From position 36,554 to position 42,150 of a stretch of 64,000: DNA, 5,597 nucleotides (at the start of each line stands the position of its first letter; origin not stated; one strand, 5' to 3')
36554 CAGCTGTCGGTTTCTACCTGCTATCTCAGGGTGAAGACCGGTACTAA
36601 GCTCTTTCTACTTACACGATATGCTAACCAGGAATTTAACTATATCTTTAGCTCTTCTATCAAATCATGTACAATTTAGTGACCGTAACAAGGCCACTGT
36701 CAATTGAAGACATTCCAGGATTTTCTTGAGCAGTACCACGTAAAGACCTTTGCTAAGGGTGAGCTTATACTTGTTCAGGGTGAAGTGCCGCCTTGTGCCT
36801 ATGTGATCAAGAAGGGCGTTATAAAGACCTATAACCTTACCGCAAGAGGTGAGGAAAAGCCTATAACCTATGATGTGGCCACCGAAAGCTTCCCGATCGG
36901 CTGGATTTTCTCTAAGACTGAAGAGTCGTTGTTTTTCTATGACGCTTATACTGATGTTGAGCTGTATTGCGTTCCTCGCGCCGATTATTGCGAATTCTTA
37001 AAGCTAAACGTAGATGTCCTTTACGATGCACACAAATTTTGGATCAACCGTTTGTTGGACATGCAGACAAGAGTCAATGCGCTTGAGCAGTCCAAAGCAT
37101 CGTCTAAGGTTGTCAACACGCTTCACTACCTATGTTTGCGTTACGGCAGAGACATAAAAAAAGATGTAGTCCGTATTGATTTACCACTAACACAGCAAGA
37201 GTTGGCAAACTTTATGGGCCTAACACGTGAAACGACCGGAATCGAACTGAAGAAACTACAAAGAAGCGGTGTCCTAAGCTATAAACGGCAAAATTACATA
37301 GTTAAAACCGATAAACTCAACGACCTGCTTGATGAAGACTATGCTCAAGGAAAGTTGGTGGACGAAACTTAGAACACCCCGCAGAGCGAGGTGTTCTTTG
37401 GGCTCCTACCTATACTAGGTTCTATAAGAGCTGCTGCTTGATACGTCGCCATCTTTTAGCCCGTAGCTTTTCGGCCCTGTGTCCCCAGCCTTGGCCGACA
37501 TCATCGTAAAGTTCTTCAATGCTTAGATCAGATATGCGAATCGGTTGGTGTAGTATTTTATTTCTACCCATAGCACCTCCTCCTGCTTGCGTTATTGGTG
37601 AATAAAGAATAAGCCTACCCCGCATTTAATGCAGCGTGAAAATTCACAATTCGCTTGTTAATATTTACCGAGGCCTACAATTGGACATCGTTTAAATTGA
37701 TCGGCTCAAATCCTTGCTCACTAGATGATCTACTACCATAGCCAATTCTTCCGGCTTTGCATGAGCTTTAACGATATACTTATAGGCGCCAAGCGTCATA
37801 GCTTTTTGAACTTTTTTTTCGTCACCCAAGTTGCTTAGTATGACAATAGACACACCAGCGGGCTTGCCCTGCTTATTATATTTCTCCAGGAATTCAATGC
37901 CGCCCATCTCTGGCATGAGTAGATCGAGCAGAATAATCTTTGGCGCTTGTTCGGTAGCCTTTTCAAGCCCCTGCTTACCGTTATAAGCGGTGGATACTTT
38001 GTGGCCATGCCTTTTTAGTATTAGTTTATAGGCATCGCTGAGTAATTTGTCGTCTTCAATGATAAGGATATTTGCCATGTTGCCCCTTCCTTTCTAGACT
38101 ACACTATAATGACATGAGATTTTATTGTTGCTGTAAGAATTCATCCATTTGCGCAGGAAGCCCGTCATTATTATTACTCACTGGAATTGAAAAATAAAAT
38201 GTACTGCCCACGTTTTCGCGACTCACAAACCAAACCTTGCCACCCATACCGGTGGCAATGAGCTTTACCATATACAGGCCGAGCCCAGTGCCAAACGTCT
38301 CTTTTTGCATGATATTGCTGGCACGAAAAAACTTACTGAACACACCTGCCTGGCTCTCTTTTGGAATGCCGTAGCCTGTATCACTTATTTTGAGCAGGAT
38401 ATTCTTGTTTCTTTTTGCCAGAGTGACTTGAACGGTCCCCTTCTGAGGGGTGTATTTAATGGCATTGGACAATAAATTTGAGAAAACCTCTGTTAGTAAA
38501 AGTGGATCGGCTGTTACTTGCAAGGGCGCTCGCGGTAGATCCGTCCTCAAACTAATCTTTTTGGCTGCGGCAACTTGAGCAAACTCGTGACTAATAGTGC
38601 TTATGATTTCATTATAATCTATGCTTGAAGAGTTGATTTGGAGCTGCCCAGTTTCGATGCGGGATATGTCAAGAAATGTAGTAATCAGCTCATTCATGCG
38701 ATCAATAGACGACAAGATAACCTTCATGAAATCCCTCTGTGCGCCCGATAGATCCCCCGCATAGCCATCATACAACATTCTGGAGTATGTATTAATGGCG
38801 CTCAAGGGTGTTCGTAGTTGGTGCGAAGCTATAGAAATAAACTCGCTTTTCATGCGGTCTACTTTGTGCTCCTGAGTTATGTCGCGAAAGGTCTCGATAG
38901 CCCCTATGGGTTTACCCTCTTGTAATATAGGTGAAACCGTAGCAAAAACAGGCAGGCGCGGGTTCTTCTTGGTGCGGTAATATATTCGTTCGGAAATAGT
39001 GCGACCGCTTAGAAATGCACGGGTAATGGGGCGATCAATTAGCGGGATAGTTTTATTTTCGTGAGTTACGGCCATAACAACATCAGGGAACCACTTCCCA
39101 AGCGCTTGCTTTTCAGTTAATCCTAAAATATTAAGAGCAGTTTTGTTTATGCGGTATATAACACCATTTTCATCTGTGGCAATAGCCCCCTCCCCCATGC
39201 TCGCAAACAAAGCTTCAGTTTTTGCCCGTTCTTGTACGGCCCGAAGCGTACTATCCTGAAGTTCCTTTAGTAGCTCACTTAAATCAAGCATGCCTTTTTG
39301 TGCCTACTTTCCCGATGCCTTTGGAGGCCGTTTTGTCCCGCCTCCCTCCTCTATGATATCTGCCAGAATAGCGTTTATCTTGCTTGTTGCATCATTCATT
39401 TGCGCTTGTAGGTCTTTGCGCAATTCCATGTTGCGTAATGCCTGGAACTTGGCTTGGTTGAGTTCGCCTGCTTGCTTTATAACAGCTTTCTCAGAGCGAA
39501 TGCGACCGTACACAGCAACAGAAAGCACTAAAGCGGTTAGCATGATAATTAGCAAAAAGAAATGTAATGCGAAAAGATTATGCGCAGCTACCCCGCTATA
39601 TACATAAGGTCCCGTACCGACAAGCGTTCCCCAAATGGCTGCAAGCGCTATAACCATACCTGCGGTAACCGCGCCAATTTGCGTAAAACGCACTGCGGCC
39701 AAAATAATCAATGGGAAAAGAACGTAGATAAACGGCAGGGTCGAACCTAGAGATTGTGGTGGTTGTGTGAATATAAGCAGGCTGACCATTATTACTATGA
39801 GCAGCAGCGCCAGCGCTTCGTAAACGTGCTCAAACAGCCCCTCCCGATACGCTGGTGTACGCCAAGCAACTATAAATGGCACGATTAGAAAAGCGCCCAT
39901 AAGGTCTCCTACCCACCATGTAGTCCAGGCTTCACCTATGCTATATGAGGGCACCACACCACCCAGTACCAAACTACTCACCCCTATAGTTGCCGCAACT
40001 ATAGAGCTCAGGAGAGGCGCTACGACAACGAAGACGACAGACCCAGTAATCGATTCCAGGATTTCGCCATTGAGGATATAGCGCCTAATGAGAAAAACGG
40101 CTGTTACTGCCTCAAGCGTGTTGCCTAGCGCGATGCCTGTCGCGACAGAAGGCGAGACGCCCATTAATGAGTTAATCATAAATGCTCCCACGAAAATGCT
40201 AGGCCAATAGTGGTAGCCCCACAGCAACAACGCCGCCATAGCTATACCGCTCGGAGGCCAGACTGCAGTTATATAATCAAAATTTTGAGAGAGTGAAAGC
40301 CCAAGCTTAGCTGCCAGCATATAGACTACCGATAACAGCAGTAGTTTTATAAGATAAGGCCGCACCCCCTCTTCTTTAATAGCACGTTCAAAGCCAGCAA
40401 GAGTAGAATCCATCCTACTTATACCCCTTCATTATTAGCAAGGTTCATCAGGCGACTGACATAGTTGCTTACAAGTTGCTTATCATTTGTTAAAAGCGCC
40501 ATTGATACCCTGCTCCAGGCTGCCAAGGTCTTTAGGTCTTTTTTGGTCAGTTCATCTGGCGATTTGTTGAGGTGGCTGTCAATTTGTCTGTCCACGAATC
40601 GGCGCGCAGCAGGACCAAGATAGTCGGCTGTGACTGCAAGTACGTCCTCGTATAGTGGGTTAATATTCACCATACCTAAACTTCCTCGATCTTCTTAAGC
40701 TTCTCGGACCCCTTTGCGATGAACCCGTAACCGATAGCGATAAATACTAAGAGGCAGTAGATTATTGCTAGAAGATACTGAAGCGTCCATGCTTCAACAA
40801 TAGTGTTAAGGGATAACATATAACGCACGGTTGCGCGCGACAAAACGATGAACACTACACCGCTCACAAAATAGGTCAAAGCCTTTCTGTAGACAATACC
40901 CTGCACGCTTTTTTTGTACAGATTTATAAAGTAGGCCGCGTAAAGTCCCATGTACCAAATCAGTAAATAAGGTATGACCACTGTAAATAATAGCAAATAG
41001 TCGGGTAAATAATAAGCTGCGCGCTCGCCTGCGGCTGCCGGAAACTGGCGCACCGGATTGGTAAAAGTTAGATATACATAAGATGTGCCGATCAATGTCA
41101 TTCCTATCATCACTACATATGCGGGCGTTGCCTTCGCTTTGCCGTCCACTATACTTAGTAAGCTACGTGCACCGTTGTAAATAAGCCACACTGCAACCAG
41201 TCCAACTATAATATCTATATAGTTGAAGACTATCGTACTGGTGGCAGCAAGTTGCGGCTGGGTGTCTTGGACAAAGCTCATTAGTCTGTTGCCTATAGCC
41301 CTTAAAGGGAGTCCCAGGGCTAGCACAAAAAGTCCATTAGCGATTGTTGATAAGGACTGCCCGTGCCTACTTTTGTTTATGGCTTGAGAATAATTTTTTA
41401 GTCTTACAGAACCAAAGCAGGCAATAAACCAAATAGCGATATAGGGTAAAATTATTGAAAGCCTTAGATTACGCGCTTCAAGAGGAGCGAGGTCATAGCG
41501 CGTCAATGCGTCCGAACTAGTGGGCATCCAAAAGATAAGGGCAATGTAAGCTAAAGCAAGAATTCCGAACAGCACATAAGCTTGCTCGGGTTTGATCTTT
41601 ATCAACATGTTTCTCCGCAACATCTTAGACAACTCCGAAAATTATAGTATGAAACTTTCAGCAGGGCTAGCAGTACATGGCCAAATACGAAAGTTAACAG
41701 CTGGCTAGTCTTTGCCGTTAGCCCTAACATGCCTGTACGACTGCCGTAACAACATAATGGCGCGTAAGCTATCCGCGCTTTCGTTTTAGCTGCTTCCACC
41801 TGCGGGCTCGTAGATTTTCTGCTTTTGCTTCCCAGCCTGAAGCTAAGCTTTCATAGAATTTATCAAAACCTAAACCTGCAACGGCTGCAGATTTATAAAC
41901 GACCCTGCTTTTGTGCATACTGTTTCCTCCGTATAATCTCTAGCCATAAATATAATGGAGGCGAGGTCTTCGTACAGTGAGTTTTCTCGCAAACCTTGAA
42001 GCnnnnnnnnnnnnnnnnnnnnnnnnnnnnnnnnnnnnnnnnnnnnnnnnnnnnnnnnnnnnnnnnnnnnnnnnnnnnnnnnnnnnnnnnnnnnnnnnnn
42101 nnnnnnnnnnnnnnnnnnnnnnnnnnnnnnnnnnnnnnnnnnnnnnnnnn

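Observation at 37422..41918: Two unannotated 49-aa paralogous basic proteins bracket a signalling gene cluster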

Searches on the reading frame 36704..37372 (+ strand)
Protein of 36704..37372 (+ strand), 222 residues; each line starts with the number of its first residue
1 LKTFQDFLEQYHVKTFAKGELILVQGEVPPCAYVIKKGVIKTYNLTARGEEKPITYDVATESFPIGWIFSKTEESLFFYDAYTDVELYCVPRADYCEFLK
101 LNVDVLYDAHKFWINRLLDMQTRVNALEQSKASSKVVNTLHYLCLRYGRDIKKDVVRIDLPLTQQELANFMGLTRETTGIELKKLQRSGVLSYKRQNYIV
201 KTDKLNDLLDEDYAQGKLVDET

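Call 8: search_protein_families(library=pfam, proteins=[window:36704-37372:+], max_evalue=0.01)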
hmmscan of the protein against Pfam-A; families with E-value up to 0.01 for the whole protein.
window:36704-37372:+ (222 aa): 3 families
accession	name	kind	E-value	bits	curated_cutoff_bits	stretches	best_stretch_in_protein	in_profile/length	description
PF13545.12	HTH_Crp_2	-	6.7e-13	48.8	27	1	136-207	3-69/70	Crp-like helix-turn-helix domain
PF00027.35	cNMP_binding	-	3e-08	33.9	27.5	1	14-99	2-86/89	Cyclic nucleotide-binding domain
PF00325.26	Crp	-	7.4e-08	32.4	21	1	160-191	1-32/32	Bacterial regulatory proteins, crp family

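Call 10: search_protein_families(library=ncbifam, proteins=[window:36704-37372:+], max_evalue=1)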
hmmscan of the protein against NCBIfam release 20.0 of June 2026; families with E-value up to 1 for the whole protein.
window:36704-37372:+ (222 aa): 8 families
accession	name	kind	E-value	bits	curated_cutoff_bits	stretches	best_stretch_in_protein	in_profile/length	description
NF008732.0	PRK11753.1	equivalog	2e-12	47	266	1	2-199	14-209/214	cAMP-activated global transcriptional regulator CRP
TIGR03697.1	NtcA_cyano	equivalog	4.6e-11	42.8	244.95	1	21-201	3-183/193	global nitrogen regulator NtcA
NF050806.1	TransRegFixKCaul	equivalog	4.6e-10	39.1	300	1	12-203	24-206/215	transcriptional regulator FixK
NF008365.0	PRK11161.1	subfamily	7.3e-10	38.5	228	1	14-208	50-242/250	fumarate/nitrate reduction transcriptional regulator Fnr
NF053664.1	TransRegPtrACyano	equivalog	3.9e-09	36.1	300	1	32-201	30-190/196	Crp/Fnr family transcriptional regulator PtrA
NF045989.1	TransRegFnrLRhodb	equivalog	1.9e-08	33.9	300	1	81-211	102-234/245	transcriptional regulator FnrL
NF006901.0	PRK09392.1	equivalog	0.0026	17.1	211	1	124-206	138-218/236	transcriptional activator FtrB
NF010499.0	PRK13918.1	equivalog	0.086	12.3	274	1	14-192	15-183/205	CRP/FNR family transcriptional regulator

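Call 61: search_solved_structures(query=window:36704-37369:+, max_evalue=0.00001, show_alignments=2)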
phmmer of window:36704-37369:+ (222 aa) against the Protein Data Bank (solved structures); distinct sequences matched with E-value up to 0.00001: 31.
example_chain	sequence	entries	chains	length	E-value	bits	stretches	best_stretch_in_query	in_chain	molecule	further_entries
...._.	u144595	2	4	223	8.3e-10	42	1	13-196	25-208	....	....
3la2_A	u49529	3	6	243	1.1e-09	41.6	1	13-196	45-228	Global nitrogen regulator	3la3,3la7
2xgx_A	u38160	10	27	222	3.6e-09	39.9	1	12-196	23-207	GLOBAL NITROGEN REGULATOR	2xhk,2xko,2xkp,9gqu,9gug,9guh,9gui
6dt4_A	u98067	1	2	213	2.2e-08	37.3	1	3-197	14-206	Cyclic AMP receptor protein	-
9qlt_A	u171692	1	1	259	5.6e-08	36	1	13-202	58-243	FNR type regulator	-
4i02_A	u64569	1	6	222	6.4e-08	35.8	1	3-197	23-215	Catabolite gene activator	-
9qll_A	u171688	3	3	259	1e-07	35.2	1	13-202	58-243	FNR type regulator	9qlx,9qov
8qto_A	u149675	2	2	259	1e-07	35.2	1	13-202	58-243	FNR type regulator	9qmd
5cvr_A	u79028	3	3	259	1e-07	35.2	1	13-202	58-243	FNR type regulator | FNR regulator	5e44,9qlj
9qmc_A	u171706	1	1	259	1e-07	35.2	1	13-202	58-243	FNR type regulator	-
1hw5_A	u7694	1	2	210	1.1e-07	35.1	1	3-197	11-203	CATABOLITE GENE ACTIVATOR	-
9qly_A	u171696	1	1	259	1.2e-07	34.9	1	13-202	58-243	FNR type regulator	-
1o3q_A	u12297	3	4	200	1.9e-07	34.3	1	3-195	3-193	CATABOLITE GENE ACTIVATOR PROTEIN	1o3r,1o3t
1i5z_A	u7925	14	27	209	1.9e-07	34.3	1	3-197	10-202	CATABOLITE GENE ACTIVATOR PROTEIN | CATABOLITE GENE ACTIVATOR PROTEIN (CAP) | PROTEIN (CATABOLITE GENE ACTIVATOR PROTEIN (CAP))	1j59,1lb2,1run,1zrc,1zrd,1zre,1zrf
1g6n_A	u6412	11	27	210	1.9e-07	34.3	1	3-197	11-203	CATABOLITE GENE ACTIVATOR PROTEIN | PROTEIN (CATABOLITE GENE ACTIVATOR PROTEIN) | Catabolite gene activator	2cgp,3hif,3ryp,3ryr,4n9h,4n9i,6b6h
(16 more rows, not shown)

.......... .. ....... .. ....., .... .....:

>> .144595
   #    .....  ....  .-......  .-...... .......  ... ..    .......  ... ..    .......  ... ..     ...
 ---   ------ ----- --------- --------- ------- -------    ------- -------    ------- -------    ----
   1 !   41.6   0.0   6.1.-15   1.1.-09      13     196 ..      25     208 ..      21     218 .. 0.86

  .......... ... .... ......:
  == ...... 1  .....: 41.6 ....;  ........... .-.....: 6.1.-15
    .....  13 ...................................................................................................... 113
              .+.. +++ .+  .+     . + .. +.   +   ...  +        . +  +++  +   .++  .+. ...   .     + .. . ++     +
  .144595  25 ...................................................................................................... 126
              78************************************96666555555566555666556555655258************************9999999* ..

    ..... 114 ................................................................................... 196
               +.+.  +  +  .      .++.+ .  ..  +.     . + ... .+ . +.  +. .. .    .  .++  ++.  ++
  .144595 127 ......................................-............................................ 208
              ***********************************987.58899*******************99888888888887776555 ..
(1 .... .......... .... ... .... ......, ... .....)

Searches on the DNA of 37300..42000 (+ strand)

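Call 20: search_dna_similar(query=window:37300-42000:+, collection=plasmids, mode=near, max_rows=5)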
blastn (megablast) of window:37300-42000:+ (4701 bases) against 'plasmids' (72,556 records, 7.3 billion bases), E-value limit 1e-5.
No match.
